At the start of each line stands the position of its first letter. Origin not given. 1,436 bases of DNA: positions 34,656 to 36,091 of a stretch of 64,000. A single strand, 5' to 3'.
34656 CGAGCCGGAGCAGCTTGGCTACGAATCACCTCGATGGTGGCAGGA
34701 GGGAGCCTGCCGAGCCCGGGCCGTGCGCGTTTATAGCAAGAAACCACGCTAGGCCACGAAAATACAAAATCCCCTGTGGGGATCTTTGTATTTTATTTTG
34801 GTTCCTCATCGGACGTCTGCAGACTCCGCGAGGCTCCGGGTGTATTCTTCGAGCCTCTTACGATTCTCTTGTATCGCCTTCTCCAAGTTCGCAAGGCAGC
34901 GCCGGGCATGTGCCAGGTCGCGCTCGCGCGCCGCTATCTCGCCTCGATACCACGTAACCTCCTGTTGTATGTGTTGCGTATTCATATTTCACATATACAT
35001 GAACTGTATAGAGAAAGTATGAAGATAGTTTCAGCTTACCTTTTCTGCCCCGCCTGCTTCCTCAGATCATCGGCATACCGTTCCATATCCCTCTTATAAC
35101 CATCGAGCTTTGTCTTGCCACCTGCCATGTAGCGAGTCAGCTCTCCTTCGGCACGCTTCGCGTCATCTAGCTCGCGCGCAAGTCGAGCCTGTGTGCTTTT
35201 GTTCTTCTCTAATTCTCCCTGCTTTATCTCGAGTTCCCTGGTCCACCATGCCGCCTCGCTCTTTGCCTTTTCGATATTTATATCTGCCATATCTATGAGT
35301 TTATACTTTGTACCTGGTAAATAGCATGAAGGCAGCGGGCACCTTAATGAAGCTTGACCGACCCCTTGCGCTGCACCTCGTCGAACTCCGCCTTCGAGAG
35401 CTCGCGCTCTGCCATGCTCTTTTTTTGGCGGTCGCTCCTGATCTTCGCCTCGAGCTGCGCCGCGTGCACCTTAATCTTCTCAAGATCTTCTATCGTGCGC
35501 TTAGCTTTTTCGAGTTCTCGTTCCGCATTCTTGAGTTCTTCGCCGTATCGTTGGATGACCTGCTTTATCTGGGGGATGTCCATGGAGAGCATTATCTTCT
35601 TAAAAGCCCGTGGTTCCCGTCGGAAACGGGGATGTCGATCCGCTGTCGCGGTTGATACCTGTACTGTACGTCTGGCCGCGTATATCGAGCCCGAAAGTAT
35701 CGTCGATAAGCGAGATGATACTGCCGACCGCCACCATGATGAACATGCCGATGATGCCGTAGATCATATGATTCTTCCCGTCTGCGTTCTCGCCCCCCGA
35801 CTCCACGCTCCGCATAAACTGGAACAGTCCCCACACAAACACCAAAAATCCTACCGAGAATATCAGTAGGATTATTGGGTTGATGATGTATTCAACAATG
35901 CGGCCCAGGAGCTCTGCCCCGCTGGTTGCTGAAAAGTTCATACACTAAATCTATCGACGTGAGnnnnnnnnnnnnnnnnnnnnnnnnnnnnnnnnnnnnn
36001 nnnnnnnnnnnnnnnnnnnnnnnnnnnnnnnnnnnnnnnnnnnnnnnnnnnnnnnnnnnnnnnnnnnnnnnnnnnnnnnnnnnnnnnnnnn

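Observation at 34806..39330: Array of three small coiled-coil paralogs and four small two-TM (VirB2/TrbC-topology) paralogs co-oriented with an SBP-like protein, a SAM methyltransferase and gyrA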

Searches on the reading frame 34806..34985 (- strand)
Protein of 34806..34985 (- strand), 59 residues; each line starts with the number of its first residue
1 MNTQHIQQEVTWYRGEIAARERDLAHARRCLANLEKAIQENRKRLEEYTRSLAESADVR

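Call 3: search_protein_families(library=pfam, proteins=[window:34806-34985:-], max_evalue=1)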
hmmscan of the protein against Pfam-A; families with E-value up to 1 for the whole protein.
window:34806-34985:- (59 aa): 1 family
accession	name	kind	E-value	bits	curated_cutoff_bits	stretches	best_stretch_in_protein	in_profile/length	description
PF09548.15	Spore_III_AB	-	0.041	14.3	32.5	1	13-56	19-62/170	Stage III sporulation protein AB (spore_III_AB)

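Call 4: search_protein_families(library=ncbifam, proteins=[window:34806-34985:-], max_evalue=1)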
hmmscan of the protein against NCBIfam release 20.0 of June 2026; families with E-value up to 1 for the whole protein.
window:34806-34985:- (59 aa): 4 families
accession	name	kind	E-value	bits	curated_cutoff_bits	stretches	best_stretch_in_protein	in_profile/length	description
NF040738.1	nickel_Mua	equivalog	0.0044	17.1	75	1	3-53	27-77/185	nickel-binding protein Mua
NF045487.1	ASRP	equivalog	0.019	13.6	300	1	5-50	359-404/593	archaea-specific SMC-related protein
NF041601.1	PA5502_lipo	equivalog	0.031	13.9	285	1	17-55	44-81/237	PA5502 family lipoprotein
NF047368.1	collar_FlbB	equivalog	0.056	13.2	110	1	8-54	67-113/193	periplasmic-type flagellar collar protein FlbB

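Call 42: search_protein_families(library=phrogs, proteins=[window:34806-34985:-], max_evalue=0.1)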
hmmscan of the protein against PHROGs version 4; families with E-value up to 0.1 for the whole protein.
window:34806-34985:- (59 aa): 3 families
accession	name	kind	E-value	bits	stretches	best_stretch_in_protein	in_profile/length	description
phrog_9364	-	unknown function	0.0059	17.6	1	10-46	14-50/60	-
phrog_10613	-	tail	0.015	16.1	1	4-55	83-134/237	tail length tape measure protein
phrog_27882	-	unknown function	0.039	14.4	1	4-55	212-266/330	-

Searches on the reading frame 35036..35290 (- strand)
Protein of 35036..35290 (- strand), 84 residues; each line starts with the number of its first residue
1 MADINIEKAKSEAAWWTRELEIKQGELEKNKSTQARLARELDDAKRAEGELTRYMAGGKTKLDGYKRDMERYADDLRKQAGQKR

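Call 3: search_protein_families(library=pfam, proteins=[window:35036-35290:-], max_evalue=1)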
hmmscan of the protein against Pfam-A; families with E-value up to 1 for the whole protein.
window:35036-35290:- (84 aa): 1 family
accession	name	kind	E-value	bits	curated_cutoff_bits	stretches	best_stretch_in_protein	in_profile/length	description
PF06785.16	UPF0242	-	0.083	13.4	33.5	1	17-81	82-146/194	Uncharacterised protein family (UPF0242) N-terminus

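Call 4: search_protein_families(library=ncbifam, proteins=[window:35036-35290:-], max_evalue=1)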
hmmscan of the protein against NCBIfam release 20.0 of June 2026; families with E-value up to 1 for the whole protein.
window:35036-35290:- (84 aa): 1 family
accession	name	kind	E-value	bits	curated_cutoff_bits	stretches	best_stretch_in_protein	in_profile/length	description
NF006645.0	PRK09202.4-5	equivalog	0.098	11.2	532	1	6-80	370-445/540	transcription termination/antitermination protein NusA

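Call 10: find_homologous_proteins(query=window:35036-35290:-, max_evalue=0.01)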
Query window:35036-35290:- (84 aa): 1 proteins with E <= 0.01 among 3 candidates.
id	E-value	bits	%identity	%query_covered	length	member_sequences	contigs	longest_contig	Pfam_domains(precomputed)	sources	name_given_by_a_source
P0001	2.1e-45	170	100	100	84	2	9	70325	-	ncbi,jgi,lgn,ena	jgi:hypothetical protein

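Call 42: search_protein_families(library=phrogs, proteins=[window:35036-35290:-], max_evalue=0.1)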
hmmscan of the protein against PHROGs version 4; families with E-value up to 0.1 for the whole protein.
window:35036-35290:- (84 aa): 1 family
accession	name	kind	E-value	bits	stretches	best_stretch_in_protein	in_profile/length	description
phrog_29534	-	unknown function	0.038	15.4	1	30-66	12-47/117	-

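Call 49: predict_structure(protein=window:35036-35290:-)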
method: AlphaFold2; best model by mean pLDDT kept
length: 84 residues; sequences in the alignment: 1
mean_pLDDT: 90.5   pTM: 0.47
mean pLDDT of the five models: 90.5, 89.5, 83.7, 74.2, 70.2
residues with pLDDT >= 90: 59; 70-90: 22; 50-70: 3; < 50: 0
segments of 3 or more residues with pLDDT < 50: none
pLDDT, mean of each block of 10 residues (from residue 1): 80 96 97 96 94 87 91 92 67
secondary structure, 60 per line:
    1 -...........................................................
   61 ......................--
elements in order: H2-82

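Call 50: search_protein_representatives(protein=window:35036-35290:-)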
Query: 84 residues. Proteins with E-value up to 0.001 (for the whole library): 2; up to 1e-10: 1; up to 1e-30: 1. The best 2 are listed.
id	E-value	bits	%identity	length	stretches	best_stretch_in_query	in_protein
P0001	6.7e-46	169.6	100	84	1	1-84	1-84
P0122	3.6e-07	46.6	40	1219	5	48-78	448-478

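Call 51: list_cluster_members(proteins=[window:35036-35290:-, window:37136-38443:-, window:36748-37128:-])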
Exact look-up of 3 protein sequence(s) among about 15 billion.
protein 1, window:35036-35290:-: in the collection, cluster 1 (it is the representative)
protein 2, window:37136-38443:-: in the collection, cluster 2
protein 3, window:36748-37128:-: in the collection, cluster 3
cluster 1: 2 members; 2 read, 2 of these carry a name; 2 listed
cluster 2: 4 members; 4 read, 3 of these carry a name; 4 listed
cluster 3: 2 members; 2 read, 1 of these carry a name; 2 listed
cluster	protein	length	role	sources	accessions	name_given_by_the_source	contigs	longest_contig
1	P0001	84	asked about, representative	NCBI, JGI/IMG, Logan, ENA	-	hypothetical protein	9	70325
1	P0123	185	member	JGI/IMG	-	DNA repair exonuclease SbcCD ATPase subunit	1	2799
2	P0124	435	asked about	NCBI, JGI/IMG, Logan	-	ABC-type glycerol-3-phosphate transport system substrate-binding protein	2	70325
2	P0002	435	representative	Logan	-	-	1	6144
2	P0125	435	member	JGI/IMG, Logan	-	ABC-type glycerol-3-phosphate transport system substrate-binding protein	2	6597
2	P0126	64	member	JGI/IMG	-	hypothetical protein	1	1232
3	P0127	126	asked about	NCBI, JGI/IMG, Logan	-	hypothetical protein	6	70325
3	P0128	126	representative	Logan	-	-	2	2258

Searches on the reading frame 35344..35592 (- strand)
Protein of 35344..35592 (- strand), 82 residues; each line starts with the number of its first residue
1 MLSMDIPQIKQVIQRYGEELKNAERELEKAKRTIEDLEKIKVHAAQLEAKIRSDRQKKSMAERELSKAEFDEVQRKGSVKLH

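Call 3: search_protein_families(library=pfam, proteins=[window:35344-35592:-], max_evalue=1)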
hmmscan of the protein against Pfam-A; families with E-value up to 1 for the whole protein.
window:35344-35592:- (82 aa): 9 families
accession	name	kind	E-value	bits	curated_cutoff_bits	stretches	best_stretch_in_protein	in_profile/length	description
PF13851.11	GAS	-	0.00091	19.1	32.3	1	8-75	51-120/200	Growth-arrest specific micro-tubule binding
PF05557.18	MAD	-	0.0014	17.5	30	1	6-76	382-449/661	Mitotic checkpoint protein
PF06810.17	Phage_scaffold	-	0.0018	18.7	35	1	10-72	33-97/170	Phage capsid assembly scaffolding protein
PF16830.10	NBD94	-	0.019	15.9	25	1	9-43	53-87/91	Nucleotide-Binding Domain 94 of RH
PF16043.11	DUF4795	-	0.028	14.2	34.8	1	5-73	22-89/208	Domain of unknown function (DUF4795)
PF18915.5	DUF5667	-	0.04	14.8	27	1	7-43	54-95/99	Domain of unknown function (DUF5667)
PF03961.19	FapA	-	0.23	11.5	31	1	3-67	148-216/272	Flagellar Assembly Protein A beta solenoid domain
PF07739.18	TipAS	-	0.29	12.1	23.8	1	10-65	3-58/117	TipAS antibiotic-recognition domain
PF06050.19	HGD-D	-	0.33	10.9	28.4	1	2-63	84-138/342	2-hydroxyglutaryl-CoA dehydratase, D-component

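Call 4: search_protein_families(library=ncbifam, proteins=[window:35344-35592:-], max_evalue=1)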
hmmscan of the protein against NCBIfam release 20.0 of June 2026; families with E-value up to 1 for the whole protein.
window:35344-35592:- (82 aa): 6 families
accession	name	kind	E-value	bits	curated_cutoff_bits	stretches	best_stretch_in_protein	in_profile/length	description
NF045487.1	ASRP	equivalog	0.0071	15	300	1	4-71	118-185/593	archaea-specific SMC-related protein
NF002572.0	PRK02224.1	equivalog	0.019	13.3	1087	1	5-74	214-282/888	DNA double-strand break repair ATPase Rad50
TIGR04211.1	SH3_and_anchor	equivalog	0.02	14.5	65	1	4-76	87-159/198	TIGR04211 family SH3 domain-containing protein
NF040772.1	double_cubane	equivalog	0.026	13.6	350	1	2-65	112-171/372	double-cubane-cluster-containing anaerobic reductase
NF033838.0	PspC_subgroup_1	exception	0.23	10.1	700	1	11-74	197-262/684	pneumococcal surface protein PspC, choline-binding form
NF052612.1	sll0565_fam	equivalog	0.68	10.4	50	1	17-75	4-62/106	sll0565 family protein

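Call 42: search_protein_families(library=phrogs, proteins=[window:35344-35583:-], max_evalue=0.1)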
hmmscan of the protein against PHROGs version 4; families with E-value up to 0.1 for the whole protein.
window:35344-35583:- (79 aa): 4 families
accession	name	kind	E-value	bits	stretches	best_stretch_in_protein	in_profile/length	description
phrog_16389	-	unknown function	0.02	15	1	3-42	193-232/340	-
phrog_5211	-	unknown function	0.022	16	1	4-40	39-75/112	-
phrog_13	-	lysis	0.078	14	1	11-50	31-70/154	Rz-like spanin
phrog_17439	-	unknown function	0.08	13.4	1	9-66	176-231/240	-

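Call 52: find_homologous_proteins(query=window:35344-35583:-, max_evalue=0.01)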
Query window:35344-35583:- (79 aa): 2 proteins with E <= 0.01 among 7 candidates.
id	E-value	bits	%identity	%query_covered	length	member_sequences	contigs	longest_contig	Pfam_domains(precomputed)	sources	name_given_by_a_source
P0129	4.7e-37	142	95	100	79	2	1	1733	-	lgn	-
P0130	3.8e-19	86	62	100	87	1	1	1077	-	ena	-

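Call 54: find_encoding_contigs(protein=P0130, flank=5000, max_places=4)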
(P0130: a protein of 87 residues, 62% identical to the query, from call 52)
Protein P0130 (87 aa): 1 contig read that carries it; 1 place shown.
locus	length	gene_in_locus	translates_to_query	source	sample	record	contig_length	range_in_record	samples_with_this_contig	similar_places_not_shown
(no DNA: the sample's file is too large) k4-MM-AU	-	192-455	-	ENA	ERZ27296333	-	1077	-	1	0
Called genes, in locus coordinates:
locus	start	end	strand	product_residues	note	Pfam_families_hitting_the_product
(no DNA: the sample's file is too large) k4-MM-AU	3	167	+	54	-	?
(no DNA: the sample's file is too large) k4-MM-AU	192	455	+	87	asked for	-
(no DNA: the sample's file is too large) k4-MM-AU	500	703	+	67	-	-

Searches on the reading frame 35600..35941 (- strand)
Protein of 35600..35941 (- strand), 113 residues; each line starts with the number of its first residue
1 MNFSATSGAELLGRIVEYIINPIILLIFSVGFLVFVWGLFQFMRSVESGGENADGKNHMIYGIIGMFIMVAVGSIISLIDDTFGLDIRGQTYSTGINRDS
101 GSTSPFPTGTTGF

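Call 3: search_protein_families(library=pfam, proteins=[window:35600-35941:-], max_evalue=1)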
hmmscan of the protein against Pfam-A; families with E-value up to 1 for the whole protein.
window:35600-35941:- (113 aa): 1 family
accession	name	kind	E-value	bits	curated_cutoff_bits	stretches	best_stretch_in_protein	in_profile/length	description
PF18895.5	T4SS_pilin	-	1.7e-05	25.3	26.6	1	18-79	11-71/71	Type IV secretion system pilin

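Call 4: search_protein_families(library=ncbifam, proteins=[window:35600-35941:-], max_evalue=1)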
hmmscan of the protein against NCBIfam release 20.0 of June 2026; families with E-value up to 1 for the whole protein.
window:35600-35941:- (113 aa): 3 families
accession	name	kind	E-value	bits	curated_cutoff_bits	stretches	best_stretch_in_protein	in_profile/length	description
NF045849.1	ICE_MMCAP2_0565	equivalog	0.00018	21.2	40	1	9-79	6-76/80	Mbov_0395 family pilin-like conjugal transfer protein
TIGR03943.1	TIGR03943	equivalog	0.0078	15.6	88.8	1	13-90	3-84/221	TIGR03943 family putative permease subunit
TIGR00881.1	2A0104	subfamily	0.027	13.5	407.75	1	24-85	314-375/379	phosphoglycerate transporter protein PgtP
